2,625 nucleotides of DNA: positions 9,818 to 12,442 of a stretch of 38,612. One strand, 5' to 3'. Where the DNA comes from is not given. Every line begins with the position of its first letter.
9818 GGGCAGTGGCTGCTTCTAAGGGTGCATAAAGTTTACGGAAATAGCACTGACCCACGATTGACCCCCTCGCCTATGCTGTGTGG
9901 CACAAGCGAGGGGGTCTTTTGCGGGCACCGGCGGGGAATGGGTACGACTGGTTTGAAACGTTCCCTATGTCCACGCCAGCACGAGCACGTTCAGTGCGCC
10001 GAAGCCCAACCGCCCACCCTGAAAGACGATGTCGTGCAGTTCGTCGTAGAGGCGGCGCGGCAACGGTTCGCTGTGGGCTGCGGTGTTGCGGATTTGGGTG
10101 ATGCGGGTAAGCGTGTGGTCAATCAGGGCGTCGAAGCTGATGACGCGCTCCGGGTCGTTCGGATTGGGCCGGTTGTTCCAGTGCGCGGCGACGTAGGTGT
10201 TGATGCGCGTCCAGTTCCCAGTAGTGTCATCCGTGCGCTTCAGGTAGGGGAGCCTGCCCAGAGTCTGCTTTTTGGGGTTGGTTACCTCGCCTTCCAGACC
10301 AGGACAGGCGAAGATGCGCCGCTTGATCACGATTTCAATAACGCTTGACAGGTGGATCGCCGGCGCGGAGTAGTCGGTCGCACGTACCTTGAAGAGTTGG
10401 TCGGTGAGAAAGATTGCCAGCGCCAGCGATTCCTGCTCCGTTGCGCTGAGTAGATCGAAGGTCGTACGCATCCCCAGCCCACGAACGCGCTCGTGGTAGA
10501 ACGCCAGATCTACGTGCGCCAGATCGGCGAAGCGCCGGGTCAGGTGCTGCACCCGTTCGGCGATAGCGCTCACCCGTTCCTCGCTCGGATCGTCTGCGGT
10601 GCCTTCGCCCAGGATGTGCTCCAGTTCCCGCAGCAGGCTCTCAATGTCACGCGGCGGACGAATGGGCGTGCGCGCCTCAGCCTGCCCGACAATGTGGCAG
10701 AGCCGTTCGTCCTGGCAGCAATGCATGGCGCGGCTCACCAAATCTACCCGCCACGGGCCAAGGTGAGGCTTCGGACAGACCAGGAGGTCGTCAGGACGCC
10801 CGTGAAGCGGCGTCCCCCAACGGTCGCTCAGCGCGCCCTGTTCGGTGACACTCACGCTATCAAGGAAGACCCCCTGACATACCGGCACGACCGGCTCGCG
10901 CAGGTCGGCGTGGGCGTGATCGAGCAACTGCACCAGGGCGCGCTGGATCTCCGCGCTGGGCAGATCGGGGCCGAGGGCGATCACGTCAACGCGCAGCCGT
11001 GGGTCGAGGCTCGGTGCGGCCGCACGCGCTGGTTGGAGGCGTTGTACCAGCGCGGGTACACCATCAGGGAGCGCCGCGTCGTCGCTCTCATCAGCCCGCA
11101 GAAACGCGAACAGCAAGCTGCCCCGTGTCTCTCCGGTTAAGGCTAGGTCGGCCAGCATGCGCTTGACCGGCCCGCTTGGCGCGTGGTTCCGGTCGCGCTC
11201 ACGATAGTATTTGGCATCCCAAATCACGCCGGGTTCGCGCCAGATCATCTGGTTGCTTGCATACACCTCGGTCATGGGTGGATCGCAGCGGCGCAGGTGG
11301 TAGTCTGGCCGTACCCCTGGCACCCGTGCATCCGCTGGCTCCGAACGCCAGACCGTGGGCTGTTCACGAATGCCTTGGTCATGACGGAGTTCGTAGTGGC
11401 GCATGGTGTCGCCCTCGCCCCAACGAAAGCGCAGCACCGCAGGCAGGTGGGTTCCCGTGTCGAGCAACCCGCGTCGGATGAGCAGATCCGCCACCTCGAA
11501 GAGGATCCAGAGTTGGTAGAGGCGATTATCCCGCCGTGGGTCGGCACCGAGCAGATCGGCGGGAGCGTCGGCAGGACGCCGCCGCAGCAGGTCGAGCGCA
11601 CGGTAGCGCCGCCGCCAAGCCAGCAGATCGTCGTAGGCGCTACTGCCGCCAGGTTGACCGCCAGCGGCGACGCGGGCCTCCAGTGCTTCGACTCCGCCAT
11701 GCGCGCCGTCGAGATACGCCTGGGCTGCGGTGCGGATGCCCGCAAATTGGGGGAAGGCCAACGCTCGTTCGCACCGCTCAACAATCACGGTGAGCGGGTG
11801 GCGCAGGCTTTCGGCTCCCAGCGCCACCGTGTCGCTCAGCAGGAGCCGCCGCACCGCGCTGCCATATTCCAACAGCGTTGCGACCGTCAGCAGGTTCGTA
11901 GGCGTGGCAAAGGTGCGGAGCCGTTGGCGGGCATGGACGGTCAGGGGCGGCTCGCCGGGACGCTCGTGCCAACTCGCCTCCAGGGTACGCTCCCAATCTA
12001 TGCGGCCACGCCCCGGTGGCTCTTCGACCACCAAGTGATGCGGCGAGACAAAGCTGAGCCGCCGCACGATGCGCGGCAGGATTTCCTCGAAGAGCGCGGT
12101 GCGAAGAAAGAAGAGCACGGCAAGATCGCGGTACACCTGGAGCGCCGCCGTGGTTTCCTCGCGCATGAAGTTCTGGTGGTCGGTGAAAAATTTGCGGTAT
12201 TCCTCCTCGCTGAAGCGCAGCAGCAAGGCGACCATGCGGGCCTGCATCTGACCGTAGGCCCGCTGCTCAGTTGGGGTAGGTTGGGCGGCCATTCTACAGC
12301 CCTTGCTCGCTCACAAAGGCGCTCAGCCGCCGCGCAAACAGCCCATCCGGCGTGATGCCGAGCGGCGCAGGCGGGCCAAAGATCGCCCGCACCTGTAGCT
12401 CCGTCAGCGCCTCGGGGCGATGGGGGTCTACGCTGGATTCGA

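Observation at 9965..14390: Two-gene McrBC-like operon with atypical architecture: extended McrB-like GTPase plus McrC-like nuclease fused to a HEPN domain (candidate undescribed defence system)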

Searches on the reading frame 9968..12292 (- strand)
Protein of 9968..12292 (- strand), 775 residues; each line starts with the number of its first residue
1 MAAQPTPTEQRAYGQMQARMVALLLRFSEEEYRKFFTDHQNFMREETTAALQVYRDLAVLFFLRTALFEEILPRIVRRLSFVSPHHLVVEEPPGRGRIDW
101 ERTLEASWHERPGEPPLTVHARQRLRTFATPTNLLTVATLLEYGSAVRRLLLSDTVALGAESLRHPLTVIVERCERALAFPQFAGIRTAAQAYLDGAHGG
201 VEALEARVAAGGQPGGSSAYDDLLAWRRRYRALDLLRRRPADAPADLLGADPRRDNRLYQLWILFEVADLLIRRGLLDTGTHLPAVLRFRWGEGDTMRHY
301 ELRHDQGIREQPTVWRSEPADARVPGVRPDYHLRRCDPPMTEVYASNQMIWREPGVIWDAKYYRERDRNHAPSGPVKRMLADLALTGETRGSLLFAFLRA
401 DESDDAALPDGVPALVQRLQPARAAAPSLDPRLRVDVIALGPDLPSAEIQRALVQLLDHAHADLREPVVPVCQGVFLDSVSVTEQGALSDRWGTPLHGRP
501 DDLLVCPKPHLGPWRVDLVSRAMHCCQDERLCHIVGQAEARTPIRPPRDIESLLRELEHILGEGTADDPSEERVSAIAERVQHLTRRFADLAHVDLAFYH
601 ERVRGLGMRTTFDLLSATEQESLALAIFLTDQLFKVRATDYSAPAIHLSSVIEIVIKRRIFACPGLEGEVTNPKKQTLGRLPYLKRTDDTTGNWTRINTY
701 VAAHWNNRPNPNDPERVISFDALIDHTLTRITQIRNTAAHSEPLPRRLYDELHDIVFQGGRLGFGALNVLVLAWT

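Call 3: search_protein_families(library=pfam, proteins=[window:9968-12292:-], max_evalue=1)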
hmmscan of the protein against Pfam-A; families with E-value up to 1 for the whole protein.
window:9968-12292:- (775 aa): 0 families

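Call 4: search_protein_families(library=padloc, proteins=[window:9968-12292:-], max_evalue=1)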
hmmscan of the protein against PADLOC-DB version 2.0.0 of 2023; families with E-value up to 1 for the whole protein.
window:9968-12292:- (775 aa): 0 families

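Call 5: search_protein_families(library=ncbifam, proteins=[window:9968-12292:-], max_evalue=1)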
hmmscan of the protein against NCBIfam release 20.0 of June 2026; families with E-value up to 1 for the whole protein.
window:9968-12292:- (775 aa): 0 families

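Call 8: search_solved_structures(query=window:9968-12292:-, max_evalue=10, show_alignments=2)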
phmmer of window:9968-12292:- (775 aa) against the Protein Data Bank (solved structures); distinct sequences matched with E-value up to 10: 1.
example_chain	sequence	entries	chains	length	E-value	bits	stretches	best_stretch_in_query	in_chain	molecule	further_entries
6egc_A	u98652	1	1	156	9.9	7.7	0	548-586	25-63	SC_2L4HC2_23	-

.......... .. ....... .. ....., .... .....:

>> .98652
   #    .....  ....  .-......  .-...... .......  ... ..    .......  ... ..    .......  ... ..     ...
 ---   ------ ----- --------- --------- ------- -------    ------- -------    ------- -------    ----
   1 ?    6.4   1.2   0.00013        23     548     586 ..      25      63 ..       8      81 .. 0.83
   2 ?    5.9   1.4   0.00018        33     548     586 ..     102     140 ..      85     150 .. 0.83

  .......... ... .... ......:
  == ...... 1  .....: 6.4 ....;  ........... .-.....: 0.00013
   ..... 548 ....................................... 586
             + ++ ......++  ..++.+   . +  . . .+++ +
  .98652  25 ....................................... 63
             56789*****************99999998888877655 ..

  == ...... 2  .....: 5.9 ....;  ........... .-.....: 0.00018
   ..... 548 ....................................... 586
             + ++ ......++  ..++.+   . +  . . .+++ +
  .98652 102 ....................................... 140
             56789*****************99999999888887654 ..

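Call 9: find_homologous_proteins(query=window:9968-12292:-, max_evalue=0.001)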
Query window:9968-12292:- (775 aa): 209 proteins with E <= 0.001 among 8000 candidates; the best 120 are listed.
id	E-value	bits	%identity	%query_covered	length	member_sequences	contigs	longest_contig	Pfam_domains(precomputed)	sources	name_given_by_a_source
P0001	0.0e+0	1762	99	100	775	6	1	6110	-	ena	-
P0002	0.0e+0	1442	81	100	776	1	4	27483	-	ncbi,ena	-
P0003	0.0e+0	1147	66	100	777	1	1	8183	-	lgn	-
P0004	0.0e+0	1142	65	100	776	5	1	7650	-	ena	-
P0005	0.0e+0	1115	65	100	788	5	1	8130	-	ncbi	-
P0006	0.0e+0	1108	65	100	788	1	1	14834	-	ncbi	-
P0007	0.0e+0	1098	63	100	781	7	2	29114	-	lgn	-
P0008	0.0e+0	1052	61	99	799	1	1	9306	-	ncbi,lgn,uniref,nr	ncbi:MAG: hypothetical protein EI684_22505 [Candidatus Viridilinea halotolerans]|uniref:Uncharacteri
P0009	0.0e+0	1013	61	100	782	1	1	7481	-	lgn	-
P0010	2.3e-297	1007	61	100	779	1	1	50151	-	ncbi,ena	-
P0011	1.6e-294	997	59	100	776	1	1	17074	-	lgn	-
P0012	5.5e-294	996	60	100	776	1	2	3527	-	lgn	-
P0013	8.4e-292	988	60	100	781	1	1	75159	-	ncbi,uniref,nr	ncbi:hypothetical protein K2Z83_18405 [Oscillochloris sp. ZM17-4]|uniref:hypothetical protein n=1 Ta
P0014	3.5e-291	986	57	100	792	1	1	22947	-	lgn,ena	-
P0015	1.1e-290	985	79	71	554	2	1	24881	-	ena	-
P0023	4.8e-252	857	53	99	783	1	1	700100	-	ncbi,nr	ncbi:MAG: hypothetical protein IPO81_18165 [Kouleothrix sp.]|nr:hypothetical protein [Kouleothrix sp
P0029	2.1e-240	818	52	99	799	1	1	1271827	-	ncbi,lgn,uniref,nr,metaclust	ncbi:hypothetical protein [Kallotenue papyrolyticum]|uniref:hypothetical protein n=1 Tax=Kallotenue 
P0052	1.2e-223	763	50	100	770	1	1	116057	-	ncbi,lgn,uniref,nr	ncbi:hypothetical protein [Candidatus Chloroploca sp. Khr17]|uniref:hypothetical protein n=1 Tax=Can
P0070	2.4e-213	729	50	98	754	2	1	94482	-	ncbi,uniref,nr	ncbi:hypothetical protein CJ255_02615 [Candidatus Viridilinea mediisalina]|uniref:Uncharacterized pr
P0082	2.7e-208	712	46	100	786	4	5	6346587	-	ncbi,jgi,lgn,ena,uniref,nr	ncbi:MAG TPA: hypothetical protein DEF47_01555 [Herpetosiphon sp.]|uniref:Uncharacterized protein n=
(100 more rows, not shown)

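Call 21: find_encoding_contigs(protein=P0023, flank=10000, max_places=2)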
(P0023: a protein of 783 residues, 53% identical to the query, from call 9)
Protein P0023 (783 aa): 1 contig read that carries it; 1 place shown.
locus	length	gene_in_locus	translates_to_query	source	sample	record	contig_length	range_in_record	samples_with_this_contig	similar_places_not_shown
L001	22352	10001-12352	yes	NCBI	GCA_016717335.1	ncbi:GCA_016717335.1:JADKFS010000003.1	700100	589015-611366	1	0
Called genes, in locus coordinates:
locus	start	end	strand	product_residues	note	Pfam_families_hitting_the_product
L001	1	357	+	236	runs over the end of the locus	PF00571:CBS (faint)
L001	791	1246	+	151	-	-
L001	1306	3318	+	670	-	PF03235:GmrSD_N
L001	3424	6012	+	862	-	PF00270:DEAD, PF04851:ResIII, PF00271:Helicase_C, PF01844:HNH, PF14279:HNH_5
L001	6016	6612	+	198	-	PF24463:DUF7577 (weak)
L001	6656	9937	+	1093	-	PF07728:AAA_5 (weak)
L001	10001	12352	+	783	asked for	-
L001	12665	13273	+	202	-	PF04002:RadC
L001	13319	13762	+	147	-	PF00436:SSB, PF22657:SSB_1 (weak)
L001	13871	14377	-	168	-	PF14512:TM1586_NiRdase (faint), PF00881:Nitroreductase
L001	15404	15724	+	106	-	PF13335:Mg_chelatase_C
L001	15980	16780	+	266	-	PF00589:Phage_integrase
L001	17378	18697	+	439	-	PF07690:MFS_1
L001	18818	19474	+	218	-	PF00027:cNMP_binding, PF13545:HTH_Crp_2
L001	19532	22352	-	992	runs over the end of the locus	PF00690:Cation_ATPase_N, PF00122:E1-E2_ATPase, PF13246:Cation_ATPase, PF00702:Hydrolase, PF00689:Cation_ATPase_C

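Call 22: find_encoding_contigs(protein=P0082, flank=10000, max_places=2)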
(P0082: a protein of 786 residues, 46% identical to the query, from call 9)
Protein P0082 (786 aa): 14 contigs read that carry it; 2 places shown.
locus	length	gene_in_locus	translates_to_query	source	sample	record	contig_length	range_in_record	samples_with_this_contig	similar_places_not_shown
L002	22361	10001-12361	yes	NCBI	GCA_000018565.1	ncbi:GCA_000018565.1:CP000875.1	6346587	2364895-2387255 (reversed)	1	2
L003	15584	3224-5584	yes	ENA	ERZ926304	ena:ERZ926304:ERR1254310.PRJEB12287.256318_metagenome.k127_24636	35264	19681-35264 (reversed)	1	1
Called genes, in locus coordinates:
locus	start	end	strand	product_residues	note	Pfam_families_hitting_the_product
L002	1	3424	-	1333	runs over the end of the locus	PF02384:N6_Mtase (weak), PF20473:MmeI_Mtase (weak), PF07669:Eco57I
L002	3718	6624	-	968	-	PF00176:SNF2-rel_dom, PF00270:DEAD (weak), PF04851:ResIII, PF00271:Helicase_C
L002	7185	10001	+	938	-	PF07728:AAA_5 (weak)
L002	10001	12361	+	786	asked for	-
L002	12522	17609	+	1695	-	PF00270:DEAD, PF04851:ResIII (weak), PF27116:YjiV_N (faint), PF00271:Helicase_C, PF09369:MZB (weak)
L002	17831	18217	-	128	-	PF17723:RHH_8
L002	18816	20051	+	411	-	PF00909:Ammonium_transp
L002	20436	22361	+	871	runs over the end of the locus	PF01326:PPDK_N, PF27448:Rph_4th, PF00391:PEP-utilizers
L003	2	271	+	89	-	?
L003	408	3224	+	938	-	PF07728:AAA_5 (weak)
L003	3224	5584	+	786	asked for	-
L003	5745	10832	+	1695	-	PF00270:DEAD, PF04851:ResIII (weak), PF27116:YjiV_N (faint), PF00271:Helicase_C, PF09369:MZB (weak)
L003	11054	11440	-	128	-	PF17723:RHH_8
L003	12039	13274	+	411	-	PF00909:Ammonium_transp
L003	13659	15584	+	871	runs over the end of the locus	PF01326:PPDK_N, PF27448:Rph_4th, PF00391:PEP-utilizers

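Call 30: predict_structure(alignment_id=A1)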
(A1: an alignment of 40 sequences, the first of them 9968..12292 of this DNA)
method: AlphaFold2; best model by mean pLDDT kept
length: 775 residues; sequences in the alignment: 40
mean_pLDDT: 79.7   pTM: 0.58
mean pLDDT of the five models: 79.7, 78.0, 77.9, 76.3, 74.6
residues with pLDDT >= 90: 244; 70-90: 360; 50-70: 109; < 50: 62
segments of 3 or more residues with pLDDT < 50: 29-51, 160-162, 238-250, 315-323, 403-409
pLDDT, mean of each block of 10 residues (from residue 1): 65 77 65 39 42 62 84 84 59 56 59 56 71 92 85 54 65 90 90 87 89 65 87 58 39 72 92 90 89 94 85 50 65 93 83 91 76 87 86 86 48 75 73 88 86 93 90 84 77 78 86 79 86 83 85 86 63 81 90 92 93 93 95 88 93 93 90 86 86 93 93 91 92 88 88 92 91 91
secondary structure, 60 per line:
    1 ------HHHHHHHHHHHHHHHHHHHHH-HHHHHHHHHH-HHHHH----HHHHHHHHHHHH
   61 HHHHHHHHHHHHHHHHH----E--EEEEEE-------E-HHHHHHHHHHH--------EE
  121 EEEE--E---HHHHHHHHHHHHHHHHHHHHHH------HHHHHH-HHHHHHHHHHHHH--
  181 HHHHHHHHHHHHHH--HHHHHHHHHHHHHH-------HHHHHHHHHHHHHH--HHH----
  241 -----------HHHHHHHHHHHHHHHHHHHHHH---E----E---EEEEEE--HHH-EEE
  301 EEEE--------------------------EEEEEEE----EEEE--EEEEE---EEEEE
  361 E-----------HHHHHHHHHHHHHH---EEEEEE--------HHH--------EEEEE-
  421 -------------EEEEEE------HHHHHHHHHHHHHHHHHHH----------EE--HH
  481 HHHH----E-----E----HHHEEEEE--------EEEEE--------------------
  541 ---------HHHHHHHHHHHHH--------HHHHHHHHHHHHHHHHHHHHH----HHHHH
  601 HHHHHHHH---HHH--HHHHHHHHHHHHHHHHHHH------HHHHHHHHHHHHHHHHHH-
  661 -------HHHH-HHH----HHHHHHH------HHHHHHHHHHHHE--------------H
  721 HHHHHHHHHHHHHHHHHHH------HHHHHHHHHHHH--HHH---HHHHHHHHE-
elements in order (helices of 4 or more, strands of 3 or more residues): H7-27 H29-38 H40-44 H49-77 E85-90 H100-110 E119-124 H131-152 H159-164 H166-178 H181-194 H197-210 H218-231 H252-273 E286-291 E298-304 E331-337 E342-345 E348-352 E356-361 H373-386 E390-395 E415-419 E434-439 H446-464 H479-484 E503-507 E516-520 H550-562 H571-591 H596-608 H617-635 H642-659 H668-671 H680-686 H693-704 H720-739 H746-757 H766-773

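Call 32: fold_search(model_id=the predicted structure, library=pdb)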
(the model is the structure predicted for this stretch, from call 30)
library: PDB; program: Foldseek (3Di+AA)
matches with E <= 10: 119; with E <= 0.001: 3
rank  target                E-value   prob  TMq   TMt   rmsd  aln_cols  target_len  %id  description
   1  6hz4_M                3.8e-06  1.00  0.18  0.35  17.9       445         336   12  Structure of McrBC without DNA binding domains (one half of the full complex) (released 2019-07-24)
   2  6ut7_G                1.8e-05  1.00  0.16  0.26  16.0       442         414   12  Fitted model for the tetradecameric assembly of Thermococcus gammatolerans McrB AAA+ hexamers with bound McrC (released 2020-10-21)
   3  6ut6_G                2.8e-05  1.00  0.18  0.35  16.1       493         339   11  Cryo-EM structure of the Escherichia coli McrBC complex (released 2020-10-21)
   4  6ut5_G                4.3e-01  0.38  0.10  0.20  14.8       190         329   13  Cryo-EM structure of the Thermococcus gammatolerans McrBC complex (released 2020-10-21)
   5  6xns_B                1.8e+00  0.04  0.06  0.11  20.9       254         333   12  C3_crown-05 (released 2020-12-23)
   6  4gml_E                1.9e+00  0.05  0.07  0.16  15.4       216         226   12  Crystal structure of human NOT1 MIF4G domain (released 2012-10-03)
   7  4jhk_A                2.0e+00  0.04  0.08  0.15  16.2       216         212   13  Crystal structure of Danio rerio SLIP1 in complex with SLBP (released 2013-07-10)
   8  3f3f_D                2.0e+00  0.04  0.08  0.10  20.2       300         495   10  Crystal structure of the nucleoporin pair Nup85-Seh1, space group P21 (released 2009-04-07)
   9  6iqu_A                2.0e+00  0.03  0.07  0.14  18.6       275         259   12  Crystal structure of Prc with PDZ domain deletion in complex with NlpI (released 2019-07-24)
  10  8oyw                  2.1e+00  0.06  0.06  0.17  16.5       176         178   12  De novo designed rhomboid protease-like fold RPF_9 (released 2023-10-18)
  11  5j1h_A                2.2e+00  0.07  0.08  0.24  18.9       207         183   14  Structure of the spectrin repeats 5 and 6 of the plakin domain of plectin (released 2016-07-20)
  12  1h6k_B                2.2e+00  0.06  0.08  0.09  13.6       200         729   12  nuclear Cap Binding Complex (released 2001-09-13)
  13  9nc9_L                2.6e+00  0.03  0.10  0.10  19.0       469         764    9  Helical assembly of AVAST5 filament (released 2026-02-18)
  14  8fiq_A                2.8e+00  0.07  0.07  0.21  17.0       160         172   16  Multi-state design of two-state switchable hinge proteins (released 2023-08-16)
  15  2km4_MODEL_1_A        2.8e+00  0.04  0.05  0.17  15.2       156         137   10  Solution structure of Rtt103 CTD interacting domain (released 2010-09-08)
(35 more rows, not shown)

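Call 44: find_related_loci(query=A1, collection=genome_contigs, flank=10000)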
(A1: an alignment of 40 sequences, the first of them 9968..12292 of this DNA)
Query A1 (775 aa) in genome_contigs; peptide patterns used: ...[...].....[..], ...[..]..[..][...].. (x = any residue, [..] = any of these).
158 stretches matched a pattern; 69 encode a relative of the query (tblastn E <= 1e-3); 64 distinct loci.
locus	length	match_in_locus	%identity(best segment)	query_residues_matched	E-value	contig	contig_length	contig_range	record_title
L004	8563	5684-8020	65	1-774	0e+0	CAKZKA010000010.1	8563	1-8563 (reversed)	MAG TPA_asm: uncultured Chloroflexi bacterium isolate SRR5214706_bin.4_CONCOCT_v1.1_MAG genome assembly, contig: ERZ1744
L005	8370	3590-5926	64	1-774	0e+0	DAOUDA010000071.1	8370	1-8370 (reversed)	MAG TPA_asm: Chloroflexaceae bacterium isolate H89_884 52025, whole genome shotgun sequence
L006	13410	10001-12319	60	3-774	0e+0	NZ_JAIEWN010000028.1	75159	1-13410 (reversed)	Oscillochloris sp. ZM17-4 Scaffold_28, whole genome shotgun sequence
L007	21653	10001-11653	79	1-552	0e+0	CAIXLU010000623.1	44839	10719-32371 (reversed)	MAG: uncultured Oscillochloris sp. isolate KT5_bin-278 genome assembly, contig: bin-278:623/716, whole genome shotgun se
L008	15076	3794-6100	55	3-775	0e+0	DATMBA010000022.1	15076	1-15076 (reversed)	MAG TPA_asm: Roseiflexaceae bacterium isolate SMAG_U13340 k141_318999, whole genome shotgun sequence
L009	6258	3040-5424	50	5-774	0e+0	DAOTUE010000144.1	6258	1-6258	MAG TPA_asm: Chloroflexaceae bacterium isolate F17_45 k129_727416, whole genome shotgun sequence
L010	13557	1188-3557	49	1-774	0e+0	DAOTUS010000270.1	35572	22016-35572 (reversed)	MAG TPA_asm: Herpetosiphonaceae bacterium isolate F20_78 k119_4032793, whole genome shotgun sequence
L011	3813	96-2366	49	4-774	0e+0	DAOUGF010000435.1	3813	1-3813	MAG TPA_asm: Chloroflexaceae bacterium isolate R30_113 k103_1163662, whole genome shotgun sequence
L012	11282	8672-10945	51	8-774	0e+0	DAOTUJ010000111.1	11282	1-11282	MAG TPA_asm: Chloroflexaceae bacterium isolate F17_55 k129_1190527, whole genome shotgun sequence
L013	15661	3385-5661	51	9-774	0e+0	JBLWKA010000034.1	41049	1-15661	MAG: Oscillochloridaceae bacterium umkhey_bin13 bin13_contig_34, whole genome shotgun sequence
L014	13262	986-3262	50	4-774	0e+0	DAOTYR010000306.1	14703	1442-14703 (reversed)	MAG TPA_asm: Chloroflexaceae bacterium isolate H28_384 k137_1154614, whole genome shotgun sequence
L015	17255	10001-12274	50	7-774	0e+0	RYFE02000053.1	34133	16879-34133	Chloroflexales bacterium ZM16-3 Scaffold_#53, whole genome shotgun sequence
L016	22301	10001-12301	50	1-774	0e+0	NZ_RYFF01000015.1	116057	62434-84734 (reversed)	Candidatus Chloroploca sp. Khr17 NODE_16, whole genome shotgun sequence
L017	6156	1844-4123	49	4-774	0e+0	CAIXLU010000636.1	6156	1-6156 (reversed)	MAG: uncultured Oscillochloris sp. isolate KT5_bin-278 genome assembly, contig: bin-278:636/716, whole genome shotgun se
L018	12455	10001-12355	46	1-774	0e+0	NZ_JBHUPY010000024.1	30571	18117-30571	Herpetosiphon sp. NSE202 contig24, whole genome shotgun sequence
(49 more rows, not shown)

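Call 72: find_encoding_contigs(protein=P0029, flank=10000, max_places=1)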
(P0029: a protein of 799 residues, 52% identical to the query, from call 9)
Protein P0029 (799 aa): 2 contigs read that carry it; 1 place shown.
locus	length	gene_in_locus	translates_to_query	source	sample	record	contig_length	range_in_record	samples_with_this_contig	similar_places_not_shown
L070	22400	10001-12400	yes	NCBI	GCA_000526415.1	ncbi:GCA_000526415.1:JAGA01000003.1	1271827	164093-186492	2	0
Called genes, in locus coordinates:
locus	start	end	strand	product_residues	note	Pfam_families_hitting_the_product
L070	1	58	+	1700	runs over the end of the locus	PF00270:DEAD, PF00271:Helicase_C, PF09369:MZB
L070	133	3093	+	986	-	PF00176:SNF2-rel_dom, PF00270:DEAD (weak), PF04851:ResIII, PF00271:Helicase_C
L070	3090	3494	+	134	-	PF13366:PDDEXK_3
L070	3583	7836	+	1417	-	PF02384:N6_Mtase (faint), PF20473:MmeI_Mtase, PF07669:Eco57I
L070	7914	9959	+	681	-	PF07728:AAA_5 (weak)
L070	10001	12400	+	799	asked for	-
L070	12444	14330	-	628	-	PF00664:ABC_membrane, PF00005:ABC_tran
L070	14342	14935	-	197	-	-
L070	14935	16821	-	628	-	PF00664:ABC_membrane, PF00005:ABC_tran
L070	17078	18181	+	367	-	PF13529:Peptidase_C39_2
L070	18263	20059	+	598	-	PF19291:TREH_N, PF00723:Glyco_hydro_15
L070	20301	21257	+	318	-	-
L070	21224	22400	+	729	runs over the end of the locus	PF14742:GDE_N_bis, PF06202:GDE_C (weak), PF22422:MGH1-like_GH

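Call 73: find_encoding_contigs(protein=P0052, flank=10000, max_places=1)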
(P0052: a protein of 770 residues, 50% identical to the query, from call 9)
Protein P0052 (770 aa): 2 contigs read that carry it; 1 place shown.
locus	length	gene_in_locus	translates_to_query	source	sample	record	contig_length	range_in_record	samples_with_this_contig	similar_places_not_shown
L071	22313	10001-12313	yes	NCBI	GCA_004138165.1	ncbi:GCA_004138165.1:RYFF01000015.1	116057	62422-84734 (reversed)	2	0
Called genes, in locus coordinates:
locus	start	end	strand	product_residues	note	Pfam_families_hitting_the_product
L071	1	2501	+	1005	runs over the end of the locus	PF00176:SNF2-rel_dom, PF00270:DEAD, PF04851:ResIII, PF00271:Helicase_C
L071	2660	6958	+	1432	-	PF02384:N6_Mtase (faint), PF20473:MmeI_Mtase (weak), PF07669:Eco57I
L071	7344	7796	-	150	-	PF13366:PDDEXK_3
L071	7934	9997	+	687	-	PF07728:AAA_5 (weak)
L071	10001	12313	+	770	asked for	-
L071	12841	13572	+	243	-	PF00753:Lactamase_B, PF13483:Lactamase_B_3, PF12706:Lactamase_B_2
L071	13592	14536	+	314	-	PF00389:2-Hacid_dh (weak), PF02826:2-Hacid_dh_C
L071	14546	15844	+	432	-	PF10648:Gmad2 (weak)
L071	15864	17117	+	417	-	PF00464:SHMT, PF00155:Aminotran_1_2 (weak)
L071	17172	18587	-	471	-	PF13485:Peptidase_MA_2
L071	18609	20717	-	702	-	PF13089:PP_kinase_N, PF02503:PP_kinase, PF17941:PP_kinase_C_1, PF13091:PLDc_2 (faint), PF13090:PP_kinase_C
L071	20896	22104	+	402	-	PF00575:S1 (weak), PF13509:S1_2 (faint), PF21710:Spt6_S1 (faint), PF00575:S1, PF23459:S1_RRP5 (weak)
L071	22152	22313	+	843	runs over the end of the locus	PF02861:Clp_N, PF23569:NBD_SMAX1 (weak), PF00004:AAA, PF17871:AAA_lid_9, PF07724:AAA_2, PF00004:AAA, PF07728:AAA_5, PF10431:ClpB_D2-small, +6 more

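Call 74: find_encoding_contigs(protein=P0070, flank=10000, max_places=1)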
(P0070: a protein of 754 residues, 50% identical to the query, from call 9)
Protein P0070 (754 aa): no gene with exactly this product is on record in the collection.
